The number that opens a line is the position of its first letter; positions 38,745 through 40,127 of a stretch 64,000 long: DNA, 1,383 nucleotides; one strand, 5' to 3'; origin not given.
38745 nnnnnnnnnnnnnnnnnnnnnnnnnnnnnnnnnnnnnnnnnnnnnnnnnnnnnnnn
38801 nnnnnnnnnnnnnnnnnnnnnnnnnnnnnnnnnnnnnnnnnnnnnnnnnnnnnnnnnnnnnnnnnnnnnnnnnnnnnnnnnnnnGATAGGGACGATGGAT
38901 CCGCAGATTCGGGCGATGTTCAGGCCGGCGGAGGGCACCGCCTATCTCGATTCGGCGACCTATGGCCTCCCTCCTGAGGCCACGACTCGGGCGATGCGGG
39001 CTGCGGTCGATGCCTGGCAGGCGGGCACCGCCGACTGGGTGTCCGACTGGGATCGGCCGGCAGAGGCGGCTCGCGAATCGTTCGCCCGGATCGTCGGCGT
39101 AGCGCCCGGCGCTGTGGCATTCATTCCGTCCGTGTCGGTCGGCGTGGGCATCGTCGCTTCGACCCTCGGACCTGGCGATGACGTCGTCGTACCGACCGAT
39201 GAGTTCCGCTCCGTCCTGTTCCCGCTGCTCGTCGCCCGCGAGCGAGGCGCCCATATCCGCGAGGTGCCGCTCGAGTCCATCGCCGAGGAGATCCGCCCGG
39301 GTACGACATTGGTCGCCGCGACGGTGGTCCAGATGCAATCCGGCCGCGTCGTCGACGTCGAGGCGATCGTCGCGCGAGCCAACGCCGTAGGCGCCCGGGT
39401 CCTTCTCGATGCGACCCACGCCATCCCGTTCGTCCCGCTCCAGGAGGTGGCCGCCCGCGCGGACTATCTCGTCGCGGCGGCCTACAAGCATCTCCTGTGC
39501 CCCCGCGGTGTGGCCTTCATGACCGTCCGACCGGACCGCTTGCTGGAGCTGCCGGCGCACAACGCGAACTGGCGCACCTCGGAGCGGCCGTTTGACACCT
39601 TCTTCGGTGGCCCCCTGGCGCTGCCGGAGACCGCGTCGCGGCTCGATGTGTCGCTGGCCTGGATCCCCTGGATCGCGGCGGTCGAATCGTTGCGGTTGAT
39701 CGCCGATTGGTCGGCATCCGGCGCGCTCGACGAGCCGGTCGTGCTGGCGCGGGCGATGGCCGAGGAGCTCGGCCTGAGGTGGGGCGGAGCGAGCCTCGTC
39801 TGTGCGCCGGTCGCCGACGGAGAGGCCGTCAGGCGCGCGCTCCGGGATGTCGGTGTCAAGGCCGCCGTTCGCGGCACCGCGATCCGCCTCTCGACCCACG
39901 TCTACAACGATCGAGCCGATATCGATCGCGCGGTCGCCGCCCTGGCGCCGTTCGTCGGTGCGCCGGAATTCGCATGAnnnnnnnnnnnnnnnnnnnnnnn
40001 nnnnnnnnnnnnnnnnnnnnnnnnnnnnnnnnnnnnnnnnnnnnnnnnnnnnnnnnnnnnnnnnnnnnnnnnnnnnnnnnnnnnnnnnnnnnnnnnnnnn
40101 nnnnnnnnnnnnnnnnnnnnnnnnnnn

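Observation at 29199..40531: Compact selenium-utilisation island: selD, selC, selA-selB-mobA and accessory genes next to the Sec-FDH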

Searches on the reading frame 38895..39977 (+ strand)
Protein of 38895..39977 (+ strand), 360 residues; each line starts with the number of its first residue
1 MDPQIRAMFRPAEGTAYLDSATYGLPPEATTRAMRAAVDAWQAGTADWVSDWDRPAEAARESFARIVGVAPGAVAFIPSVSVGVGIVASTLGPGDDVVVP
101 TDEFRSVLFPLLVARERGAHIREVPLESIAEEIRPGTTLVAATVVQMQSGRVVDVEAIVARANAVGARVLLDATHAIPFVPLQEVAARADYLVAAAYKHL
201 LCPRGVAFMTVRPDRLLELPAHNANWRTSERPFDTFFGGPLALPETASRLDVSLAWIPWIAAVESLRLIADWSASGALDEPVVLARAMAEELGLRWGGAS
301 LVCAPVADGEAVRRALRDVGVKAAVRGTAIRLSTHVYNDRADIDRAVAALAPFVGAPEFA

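Call 8: search_protein_families(library=ncbifam, proteins=[window:38895-39977:+], max_evalue=0.001)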
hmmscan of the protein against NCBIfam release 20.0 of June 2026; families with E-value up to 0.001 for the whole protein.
window:38895-39977:+ (360 aa): 18 families
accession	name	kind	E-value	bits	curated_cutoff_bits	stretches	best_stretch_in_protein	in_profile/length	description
TIGR01976.1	am_tr_V_VC1184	hypoth_equivalog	1.3e-17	64.2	352.35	1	5-232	6-252/401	cysteine desulfurase-like protein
TIGR01979.1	sufS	subfamily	2.8e-15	56.1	475.1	1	16-221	20-243/403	SufS family cysteine desulfurase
NF041166.1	f2_encap_cargo1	exception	1.4e-11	44.3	800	1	57-222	292-471/623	family 2A encapsulin nanocompartment cargo protein cysteine desulfurase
TIGR01977.1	am_tr_V_EF2568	hypoth_equivalog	1.1e-09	37.8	377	1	17-214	2-215/376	cysteine desulfurase family protein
NF008126.0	PRK10874.1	equivalog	5.9e-09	35.5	607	1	13-225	18-248/401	cysteine desulfurase CsdA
TIGR01814.1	kynureninase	equivalog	9.4e-09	34.6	246.4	1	118-233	151-263/400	kynureninase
TIGR03392.1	FeS_syn_CsdA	equivalog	1.3e-08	34.4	493.6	1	13-236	15-257/398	cysteine desulfurase CsdA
NF006791.0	PRK09295.1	equivalog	1.7e-08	33.9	661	1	46-222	59-249/406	cysteine desulfurase SufS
NF051467.1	peri_mod_PvdN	equivalog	3.2e-08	32.7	650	1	32-221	73-287/425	pyoverdine-tailoring periplasmic protein PvdN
NF005758.0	PRK07582.1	equivalog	5.8e-08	31.9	440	1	79-200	79-200/372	cystathionine gamma-lyase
NF006347.0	PRK08574.1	equivalog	6e-06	25.2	477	1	73-200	71-200/385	cystathionine gamma-synthase family protein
TIGR03301.1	PhnW-AepZ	equivalog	6.9e-06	25.7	360.8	1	135-217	124-206/355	2-aminoethylphosphonate aminotransferase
TIGR03402.1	FeS_nifS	equivalog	1.2e-05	24.2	530.75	0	124-212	124-211/379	cysteine desulfurase NifS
TIGR03403.1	nifS_epsilon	equivalog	0.0001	21.3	587.7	0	126-212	130-215/382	NifS family cysteine desulfurase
TIGR01328.1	met_gam_lyase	equivalog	0.00017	20.6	549.7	1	126-200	134-207/391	methionine gamma-lyase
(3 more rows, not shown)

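Call 9: search_protein_families(library=pfam, proteins=[window:38895-39977:+], max_evalue=0.001)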
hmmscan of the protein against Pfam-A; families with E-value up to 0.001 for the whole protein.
window:38895-39977:+ (360 aa): 1 family
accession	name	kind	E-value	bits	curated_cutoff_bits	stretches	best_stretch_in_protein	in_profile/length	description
PF00266.25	Aminotran_5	-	1.9e-17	63.7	21.5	1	17-219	2-221/371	Aminotransferase class-V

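Call 10: find_homologous_proteins(query=window:38895-39977:+, max_evalue=0.00001)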
Query window:38895-39977:+ (360 aa): 1239 proteins with E <= 0.00001 among 8000 candidates; the best 120 are listed.
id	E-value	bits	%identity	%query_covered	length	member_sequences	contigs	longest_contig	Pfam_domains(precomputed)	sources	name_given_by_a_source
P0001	1.4e-227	773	100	100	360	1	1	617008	PF00266.26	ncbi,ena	-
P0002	3.3e-188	643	84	98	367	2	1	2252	PF00266.26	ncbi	ncbi:MAG TPA: aminotransferase class V-fold PLP-dependent enzyme [Candidatus Limnocylindrales bacter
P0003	1.5e-178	611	80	98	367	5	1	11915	PF00266.26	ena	-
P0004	1.3e-167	576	75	99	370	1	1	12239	PF00266.26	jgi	jgi:selenocysteine lyase/cysteine desulfurase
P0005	3.5e-162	558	74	98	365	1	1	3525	PF00266.26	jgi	jgi:selenocysteine lyase/cysteine desulfurase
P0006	3.8e-161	554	72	98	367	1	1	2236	PF00266.26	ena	-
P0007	5.3e-161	554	73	98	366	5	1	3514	PF00266.26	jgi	jgi:selenocysteine lyase/cysteine desulfurase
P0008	2.4e-159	548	72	99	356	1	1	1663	PF00266.26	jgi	jgi:selenocysteine lyase/cysteine desulfurase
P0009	1.4e-154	533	69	99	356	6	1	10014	PF00266.26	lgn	-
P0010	1.8e-142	493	63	98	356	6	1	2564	PF00266.26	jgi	jgi:selenocysteine lyase/cysteine desulfurase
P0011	3.4e-141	489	63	98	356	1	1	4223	PF00266.26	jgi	jgi:selenocysteine lyase/cysteine desulfurase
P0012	1.3e-140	487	63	98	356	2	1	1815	PF00266.26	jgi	jgi:selenocysteine lyase/cysteine desulfurase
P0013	3.0e-140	486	64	98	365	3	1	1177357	PF00266.26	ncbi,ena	-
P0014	1.2e-139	484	63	98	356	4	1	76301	PF00266.26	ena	-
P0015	4.2e-139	482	64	98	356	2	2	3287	PF00266.26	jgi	jgi:selenocysteine lyase/cysteine desulfurase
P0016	6.1e-139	481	63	96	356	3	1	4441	PF00266.26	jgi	jgi:selenocysteine lyase/cysteine desulfurase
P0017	7.6e-139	481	64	98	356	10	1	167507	PF00266.26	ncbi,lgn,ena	-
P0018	9.3e-139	481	64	98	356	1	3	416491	PF00266.26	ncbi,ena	-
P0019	9.9e-139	481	63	98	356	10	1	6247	PF00266.26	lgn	-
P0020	1.3e-138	480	62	98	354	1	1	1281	PF00266.26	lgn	-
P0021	2.1e-138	479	63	98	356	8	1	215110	PF00266.26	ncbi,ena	-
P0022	6.2e-138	478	65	98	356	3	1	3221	PF00266.26,PF01041.24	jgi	-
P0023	1.6e-137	477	64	98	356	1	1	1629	PF00266.26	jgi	jgi:selenocysteine lyase/cysteine desulfurase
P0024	1.6e-137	477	62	99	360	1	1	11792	PF00266.26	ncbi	-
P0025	3.4e-137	475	64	98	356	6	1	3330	PF00266.26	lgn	-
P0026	4.9e-137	475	63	98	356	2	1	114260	PF00266.26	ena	-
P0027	5.7e-137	475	62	98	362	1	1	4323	PF00266.26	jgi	jgi:selenocysteine lyase/cysteine desulfurase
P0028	1.4e-136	473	60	98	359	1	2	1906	PF00266.26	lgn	-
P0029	4.2e-136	472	63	98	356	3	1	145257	PF00266.26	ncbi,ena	-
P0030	5.8e-136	471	63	98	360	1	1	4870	PF00266.26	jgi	jgi:selenocysteine lyase/cysteine desulfurase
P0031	5.9e-135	468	62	98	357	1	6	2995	PF00266.26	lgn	-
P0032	1.5e-134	467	62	99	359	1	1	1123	PF00266.26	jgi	-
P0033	1.8e-134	467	61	98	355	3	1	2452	PF00266.26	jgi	jgi:selenocysteine lyase/cysteine desulfurase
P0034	3.6e-134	466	61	99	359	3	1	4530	PF00266.26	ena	-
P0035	4.9e-134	465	62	98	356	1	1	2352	PF00266.26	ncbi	-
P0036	5.5e-134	465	63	98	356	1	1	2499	PF00266.26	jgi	-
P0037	6.6e-134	465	62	98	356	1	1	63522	PF00266.26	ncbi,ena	-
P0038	1.4e-133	464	61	99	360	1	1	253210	PF00266.26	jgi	jgi:selenocysteine lyase/cysteine desulfurase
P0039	2.0e-133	463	61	99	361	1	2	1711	PF00266.26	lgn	-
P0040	3.2e-133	462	61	98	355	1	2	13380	PF00266.26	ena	-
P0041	5.0e-133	462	60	98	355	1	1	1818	PF00266.26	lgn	-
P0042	5.6e-133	462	61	97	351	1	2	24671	PF00266.26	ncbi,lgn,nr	ncbi:MAG: aminotransferase class V-fold PLP-dependent enzyme [Chloroflexi bacterium]|nr:aminotransfe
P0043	1.2e-132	461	62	94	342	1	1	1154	PF00266.26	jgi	jgi:selenocysteine lyase/cysteine desulfurase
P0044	2.4e-132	460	61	97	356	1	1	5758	PF00266.26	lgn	-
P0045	2.5e-132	459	61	97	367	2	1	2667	PF00266.26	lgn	-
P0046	2.9e-132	459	61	98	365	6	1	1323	PF00266.26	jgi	jgi:selenocysteine lyase/cysteine desulfurase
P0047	6.2e-132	458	61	99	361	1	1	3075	PF00266.26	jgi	jgi:selenocysteine lyase/cysteine desulfurase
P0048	6.2e-132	458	59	99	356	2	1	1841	PF00266.26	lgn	-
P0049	6.7e-132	458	62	98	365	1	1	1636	PF00266.26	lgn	-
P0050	1.8e-131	457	60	100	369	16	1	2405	PF00266.26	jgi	-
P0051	1.8e-131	457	58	98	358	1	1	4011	PF00266.26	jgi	jgi:selenocysteine lyase/cysteine desulfurase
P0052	1.8e-131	457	60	98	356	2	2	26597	PF00266.26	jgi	jgi:selenocysteine lyase/cysteine desulfurase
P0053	1.9e-131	457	60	98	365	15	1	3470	PF00266.26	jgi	jgi:selenocysteine lyase/cysteine desulfurase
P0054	2.3e-131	456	60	98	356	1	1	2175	PF00266.26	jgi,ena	-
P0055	2.7e-131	456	60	99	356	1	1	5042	PF00266.26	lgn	-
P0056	3.7e-131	456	60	99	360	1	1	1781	PF00266.26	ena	-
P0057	3.7e-131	456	62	97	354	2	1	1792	PF00266.26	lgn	-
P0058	4.5e-131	455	61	99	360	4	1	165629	PF00266.26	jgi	jgi:selenocysteine lyase/cysteine desulfurase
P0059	7.6e-131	455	61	96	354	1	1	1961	PF00266.26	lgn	-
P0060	8.8e-131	454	61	97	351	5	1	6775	PF00266.26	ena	-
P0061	1.4e-130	454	60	97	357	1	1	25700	PF00266.26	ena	-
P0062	1.8e-130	453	61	98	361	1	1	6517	PF00266.26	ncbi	ncbi:MAG: aminotransferase class V-fold PLP-dependent enzyme [Chloroflexota bacterium]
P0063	2.0e-130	453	61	99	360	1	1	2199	PF00266.26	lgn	-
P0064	2.4e-130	453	60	98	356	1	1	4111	PF00266.26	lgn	-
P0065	3.9e-130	452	59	99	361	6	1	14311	PF00266.26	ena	-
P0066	4.6e-130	452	62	97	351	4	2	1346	PF00266.26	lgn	-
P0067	5.2e-130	452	60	99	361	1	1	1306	PF00266.26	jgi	jgi:selenocysteine lyase/cysteine desulfurase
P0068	5.5e-130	452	59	99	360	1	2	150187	PF00266.26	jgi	jgi:selenocysteine lyase/cysteine desulfurase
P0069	5.9e-130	452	60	99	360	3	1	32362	PF00266.26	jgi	-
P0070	6.7e-130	451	59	98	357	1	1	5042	PF00266.26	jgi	jgi:selenocysteine lyase/cysteine desulfurase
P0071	6.7e-130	451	61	99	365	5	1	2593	PF00266.26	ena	-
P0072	7.3e-130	451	60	97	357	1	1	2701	PF00266.26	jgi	-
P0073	7.3e-130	451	62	97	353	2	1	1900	PF00266.26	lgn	-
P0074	8.0e-130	451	60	98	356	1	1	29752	PF00266.26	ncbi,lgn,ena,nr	ncbi:MAG TPA: aminotransferase class V-fold PLP-dependent enzyme [Candidatus Sulfomarinibacteraceae 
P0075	1.1e-129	451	59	98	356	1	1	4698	PF00266.26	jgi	jgi:selenocysteine lyase/cysteine desulfurase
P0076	1.6e-129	450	59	97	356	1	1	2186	PF00266.26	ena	-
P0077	2.0e-129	450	60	99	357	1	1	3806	PF00266.26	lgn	-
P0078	2.4e-129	450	59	99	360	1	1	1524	PF00266.26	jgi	jgi:selenocysteine lyase/cysteine desulfurase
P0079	3.3e-129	449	60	99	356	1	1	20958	PF00266.26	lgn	-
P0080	4.8e-129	449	61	96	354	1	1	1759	PF00266.26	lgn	-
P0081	5.6e-129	448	62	97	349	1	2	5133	PF00266.26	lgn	-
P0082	5.7e-129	448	61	99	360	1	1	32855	PF00266.26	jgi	jgi:selenocysteine lyase/cysteine desulfurase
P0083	6.3e-129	448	60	97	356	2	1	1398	PF00266.26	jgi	jgi:selenocysteine lyase/cysteine desulfurase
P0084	7.9e-129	448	60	96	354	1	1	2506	PF00266.26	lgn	-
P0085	8.6e-129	448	60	98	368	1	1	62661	PF00266.26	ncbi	ncbi:MAG: aminotransferase class V-fold PLP-dependent enzyme [Chloroflexota bacterium]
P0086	9.9e-129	448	61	98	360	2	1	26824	PF00266.26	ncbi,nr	ncbi:MAG: aminotransferase class V-fold PLP-dependent enzyme [Chloroflexi bacterium]|nr:aminotransfe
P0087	1.6e-128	447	60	96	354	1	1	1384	PF00266.26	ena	-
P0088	1.7e-128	447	59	98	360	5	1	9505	PF00266.26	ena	-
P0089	2.5e-128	446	60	98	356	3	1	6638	PF00266.26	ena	-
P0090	2.7e-128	446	59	99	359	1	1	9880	PF00266.26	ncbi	-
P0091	3.2e-128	446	58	100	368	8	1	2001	PF00266.26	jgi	jgi:selenocysteine lyase/cysteine desulfurase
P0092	3.3e-128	446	60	98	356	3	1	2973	PF00266.26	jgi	jgi:selenocysteine lyase/cysteine desulfurase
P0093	3.9e-128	446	60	96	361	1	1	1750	PF00266.26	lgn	-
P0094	4.9e-128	445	60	98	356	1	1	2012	PF00266.26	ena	-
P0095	5.0e-128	445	62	96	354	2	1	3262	PF00266.26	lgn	-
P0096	5.1e-128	445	59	98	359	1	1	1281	PF00266.26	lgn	-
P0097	5.7e-128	445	59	99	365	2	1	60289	PF00266.26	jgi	jgi:selenocysteine lyase/cysteine desulfurase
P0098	6.0e-128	445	59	99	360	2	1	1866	PF00266.26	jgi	-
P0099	6.0e-128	445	60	97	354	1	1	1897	PF00266.26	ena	-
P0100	6.0e-128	445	59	99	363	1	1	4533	PF00266.26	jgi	jgi:selenocysteine lyase/cysteine desulfurase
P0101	6.2e-128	445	60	97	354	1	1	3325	PF00266.26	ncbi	-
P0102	7.8e-128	445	56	98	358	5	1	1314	PF00266.26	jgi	jgi:selenocysteine lyase/cysteine desulfurase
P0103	7.9e-128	445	61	96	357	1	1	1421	PF00266.26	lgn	-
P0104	8.6e-128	445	60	98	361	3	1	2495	PF00266.26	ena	-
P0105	1.0e-127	444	60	94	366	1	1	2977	PF00266.26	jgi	jgi:selenocysteine lyase/cysteine desulfurase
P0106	1.2e-127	444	58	99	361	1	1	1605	PF00266.26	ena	-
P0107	1.3e-127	444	59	99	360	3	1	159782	PF00266.26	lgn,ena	-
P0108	1.3e-127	444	60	99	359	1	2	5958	PF00266.26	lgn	-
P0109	1.4e-127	444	60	98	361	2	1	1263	PF00266.26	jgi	jgi:selenocysteine lyase/cysteine desulfurase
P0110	1.7e-127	444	57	99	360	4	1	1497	PF00266.26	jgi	jgi:selenocysteine lyase/cysteine desulfurase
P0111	1.8e-127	443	59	97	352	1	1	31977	PF00266.26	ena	-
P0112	2.0e-127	443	58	98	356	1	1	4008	PF00266.26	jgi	jgi:selenocysteine lyase/cysteine desulfurase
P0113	2.1e-127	443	59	99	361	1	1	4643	PF00266.26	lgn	-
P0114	2.2e-127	443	59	98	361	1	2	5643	PF00266.26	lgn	-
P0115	2.9e-127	443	59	98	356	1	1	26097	PF00266.26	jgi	jgi:selenocysteine lyase/cysteine desulfurase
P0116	3.1e-127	443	61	92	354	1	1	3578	PF00266.26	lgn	-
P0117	3.3e-127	443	57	100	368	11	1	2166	PF00266.26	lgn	-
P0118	4.3e-127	442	61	98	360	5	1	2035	PF00266.26,PF01041.24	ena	-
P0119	4.6e-127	442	59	99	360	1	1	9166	PF00266.26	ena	-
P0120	7.2e-127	442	58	99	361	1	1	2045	PF00266.26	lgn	-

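Call 12: find_encoding_contigs(protein=P0013, flank=10000, max_places=3)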
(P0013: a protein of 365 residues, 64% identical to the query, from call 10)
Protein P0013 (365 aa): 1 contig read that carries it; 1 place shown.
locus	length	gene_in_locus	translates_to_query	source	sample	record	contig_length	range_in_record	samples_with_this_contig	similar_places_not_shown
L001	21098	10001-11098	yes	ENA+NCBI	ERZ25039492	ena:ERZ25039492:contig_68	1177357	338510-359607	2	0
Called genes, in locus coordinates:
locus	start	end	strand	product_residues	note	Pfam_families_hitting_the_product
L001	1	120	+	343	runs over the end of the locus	PF00795:CN_hydrolase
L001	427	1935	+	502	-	PF02540:NAD_synthase, PF00590:TP_methylase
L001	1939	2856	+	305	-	PF03781:FGE-sulfatase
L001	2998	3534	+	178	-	PF04542:Sigma70_r2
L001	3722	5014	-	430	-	PF07250:Glyoxal_oxid_N (faint), PF24681:Kelch_KLHDC2_KLHL20_DRC7 (faint), PF07646:Kelch_2 (faint), PF13415:Beta-prop_FBX42 (weak), PF13418:Beta-prop_TYW4 (faint), PF13964:Beta-prop_Calicin, PF25210:Kelch_FKB95, PF01344:Kelch_1, +2 more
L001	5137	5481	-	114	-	-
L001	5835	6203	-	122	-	-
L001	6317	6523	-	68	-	-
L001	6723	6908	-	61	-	-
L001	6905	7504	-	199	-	PF14329:DUF4386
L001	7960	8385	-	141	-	PF00436:SSB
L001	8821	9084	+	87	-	-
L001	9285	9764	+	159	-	-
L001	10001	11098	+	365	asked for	PF00266:Aminotran_5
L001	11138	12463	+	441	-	PF00561:Abhydrolase_1, PF12146:Hydrolase_4, PF12697:Abhydrolase_6, PF03096:Ndr (weak), PF00211:Guanylate_cyc (weak)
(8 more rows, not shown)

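Call 13: find_encoding_contigs(protein=P0018, flank=10000, max_places=3)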
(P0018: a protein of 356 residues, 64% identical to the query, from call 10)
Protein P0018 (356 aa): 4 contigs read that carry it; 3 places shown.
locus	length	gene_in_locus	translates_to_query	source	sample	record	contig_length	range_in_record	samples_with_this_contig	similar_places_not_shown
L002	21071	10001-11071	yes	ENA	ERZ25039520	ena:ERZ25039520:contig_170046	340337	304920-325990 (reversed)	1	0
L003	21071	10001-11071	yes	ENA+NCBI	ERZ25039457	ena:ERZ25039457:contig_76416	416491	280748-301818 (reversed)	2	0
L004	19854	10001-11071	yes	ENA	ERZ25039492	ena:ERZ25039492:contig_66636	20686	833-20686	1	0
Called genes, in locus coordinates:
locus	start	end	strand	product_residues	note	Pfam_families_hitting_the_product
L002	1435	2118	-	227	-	-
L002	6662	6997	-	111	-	-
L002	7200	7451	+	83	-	-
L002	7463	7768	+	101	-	-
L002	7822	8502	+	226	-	-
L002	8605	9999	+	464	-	PF00561:Abhydrolase_1, PF12146:Hydrolase_4, PF12697:Abhydrolase_6, PF08386:Abhydrolase_4 (weak), PF00211:Guanylate_cyc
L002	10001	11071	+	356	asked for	PF00266:Aminotran_5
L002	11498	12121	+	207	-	PF00709:Adenylsucc_synt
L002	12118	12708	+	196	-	PF00709:Adenylsucc_synt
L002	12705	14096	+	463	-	PF02844:GARS_N, PF01071:GARS_A, PF02843:GARS_C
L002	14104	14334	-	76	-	-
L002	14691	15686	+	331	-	PF10397:ADSL_C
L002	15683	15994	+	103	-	PF01259:SAICAR_synt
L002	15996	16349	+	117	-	PF01259:SAICAR_synt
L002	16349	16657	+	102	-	PF02700:PurS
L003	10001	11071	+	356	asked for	PF00266:Aminotran_5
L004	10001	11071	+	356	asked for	PF00266:Aminotran_5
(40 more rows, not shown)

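Call 14: find_encoding_contigs(protein=P0038, flank=10000, max_places=3)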
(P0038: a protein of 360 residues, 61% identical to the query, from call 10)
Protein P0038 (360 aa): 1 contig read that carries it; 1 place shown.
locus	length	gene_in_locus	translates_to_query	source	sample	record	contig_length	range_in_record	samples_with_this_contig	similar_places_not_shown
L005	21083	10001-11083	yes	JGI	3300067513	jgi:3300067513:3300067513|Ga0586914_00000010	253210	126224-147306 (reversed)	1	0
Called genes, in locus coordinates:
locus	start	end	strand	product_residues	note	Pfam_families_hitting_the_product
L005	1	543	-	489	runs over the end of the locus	-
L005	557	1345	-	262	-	PF00392:GntR, PF07702:UTRA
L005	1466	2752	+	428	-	PF02056:Glyco_hydro_4, PF11975:Glyco_hydro_4C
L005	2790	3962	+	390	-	PF01306:LacY_symp (faint), PF07690:MFS_1, PF12832:MFS_1_like, PF03825:Nuc_H_symport, PF07690:MFS_1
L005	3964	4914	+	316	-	PF00296:Bac_luciferase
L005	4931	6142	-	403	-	PF14361:RsbRD_N (weak), PF00512:HisKA (weak), PF02518:HATPase_c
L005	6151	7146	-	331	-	PF13439:Glyco_transf_4 (weak), PF00534:Glycos_transf_1, PF13692:Glyco_trans_1_4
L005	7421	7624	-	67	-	PF00313:CSD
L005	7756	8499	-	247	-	-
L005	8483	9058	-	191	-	PF04542:Sigma70_r2, PF08281:Sigma70_r4_2, PF04545:Sigma70_r4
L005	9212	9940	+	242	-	PF02589:LUD_dom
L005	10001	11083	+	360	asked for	PF00266:Aminotran_5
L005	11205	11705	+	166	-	-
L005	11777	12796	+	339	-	PF00291:PALP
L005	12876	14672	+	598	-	PF00350:Dynamin_N (weak), PF01926:MMR_HSR1 (weak)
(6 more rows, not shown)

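Call 15: find_encoding_contigs(protein=P0003, flank=10000, max_places=3)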
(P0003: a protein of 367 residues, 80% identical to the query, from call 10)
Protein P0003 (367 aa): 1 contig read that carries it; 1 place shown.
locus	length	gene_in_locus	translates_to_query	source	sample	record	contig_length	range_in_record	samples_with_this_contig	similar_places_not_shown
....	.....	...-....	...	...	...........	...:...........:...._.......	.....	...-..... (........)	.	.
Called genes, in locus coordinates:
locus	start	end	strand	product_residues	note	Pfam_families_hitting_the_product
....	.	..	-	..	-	?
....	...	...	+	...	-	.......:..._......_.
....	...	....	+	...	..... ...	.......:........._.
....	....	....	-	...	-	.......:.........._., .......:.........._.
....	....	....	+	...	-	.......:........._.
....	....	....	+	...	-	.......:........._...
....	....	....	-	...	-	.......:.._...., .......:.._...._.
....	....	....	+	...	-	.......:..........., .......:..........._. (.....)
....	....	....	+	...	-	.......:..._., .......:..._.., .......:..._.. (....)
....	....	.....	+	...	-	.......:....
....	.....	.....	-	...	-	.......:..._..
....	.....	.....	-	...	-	-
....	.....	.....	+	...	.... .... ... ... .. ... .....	?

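Call 16: find_encoding_contigs(protein=P0004, flank=10000, max_places=3)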
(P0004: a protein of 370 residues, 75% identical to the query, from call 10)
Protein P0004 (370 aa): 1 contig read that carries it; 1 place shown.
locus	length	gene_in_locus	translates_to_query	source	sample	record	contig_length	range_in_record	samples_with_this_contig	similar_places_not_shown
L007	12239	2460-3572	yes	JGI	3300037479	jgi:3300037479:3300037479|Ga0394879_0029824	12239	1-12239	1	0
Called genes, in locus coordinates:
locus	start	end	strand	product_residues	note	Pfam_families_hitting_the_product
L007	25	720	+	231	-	PF09107:WHD_3rd_SelB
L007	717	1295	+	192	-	PF12804:NTP_transf_3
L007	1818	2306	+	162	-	-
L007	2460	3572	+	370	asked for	PF00266:Aminotran_5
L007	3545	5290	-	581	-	PF07969:Amidohydro_3, PF01979:Amidohydro_1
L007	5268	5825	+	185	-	PF00753:Lactamase_B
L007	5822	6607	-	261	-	PF13489:Methyltransf_23, PF01135:PCMT (weak), PF01209:Ubie_methyltran (faint), PF05175:MTS (weak), PF13847:Methyltransf_31, PF08241:Methyltransf_11, PF08242:Methyltransf_12, PF13649:Methyltransf_25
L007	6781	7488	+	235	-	PF03575:Peptidase_S51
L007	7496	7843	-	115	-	PF13451:zf_Tbcl, PF23477:zf_Tbcl_2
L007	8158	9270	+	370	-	PF00149:Metallophos (weak), PF12850:Metallophos_2 (faint)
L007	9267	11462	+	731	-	PF02463:SMC_N (weak), PF13476:AAA_23, PF13514:AAA_27 (faint)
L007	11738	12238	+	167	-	?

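Call 17: find_encoding_contigs(protein=P0009, flank=10000, max_places=3)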
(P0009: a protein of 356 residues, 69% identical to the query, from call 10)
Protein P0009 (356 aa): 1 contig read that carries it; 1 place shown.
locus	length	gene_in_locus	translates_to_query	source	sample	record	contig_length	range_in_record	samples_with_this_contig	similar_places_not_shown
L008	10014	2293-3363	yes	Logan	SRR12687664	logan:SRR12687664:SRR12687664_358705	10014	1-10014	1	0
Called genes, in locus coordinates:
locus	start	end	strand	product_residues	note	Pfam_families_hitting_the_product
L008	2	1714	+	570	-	?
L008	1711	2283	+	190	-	PF12804:NTP_transf_3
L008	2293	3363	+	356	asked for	PF00266:Aminotran_5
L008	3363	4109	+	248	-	PF13489:Methyltransf_23 (weak), PF13847:Methyltransf_31, PF08241:Methyltransf_11, PF08242:Methyltransf_12, PF13649:Methyltransf_25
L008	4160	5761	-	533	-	PF07969:Amidohydro_3, PF01979:Amidohydro_1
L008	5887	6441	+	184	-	PF00753:Lactamase_B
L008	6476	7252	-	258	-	PF01135:PCMT (weak), PF01209:Ubie_methyltran (weak), PF13489:Methyltransf_23, PF05175:MTS, PF13847:Methyltransf_31, PF08241:Methyltransf_11, PF08242:Methyltransf_12, PF13649:Methyltransf_25, +1 more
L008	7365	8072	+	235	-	PF03575:Peptidase_S51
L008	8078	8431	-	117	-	PF13451:zf_Tbcl, PF23477:zf_Tbcl_2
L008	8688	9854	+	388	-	PF00149:Metallophos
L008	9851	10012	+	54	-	?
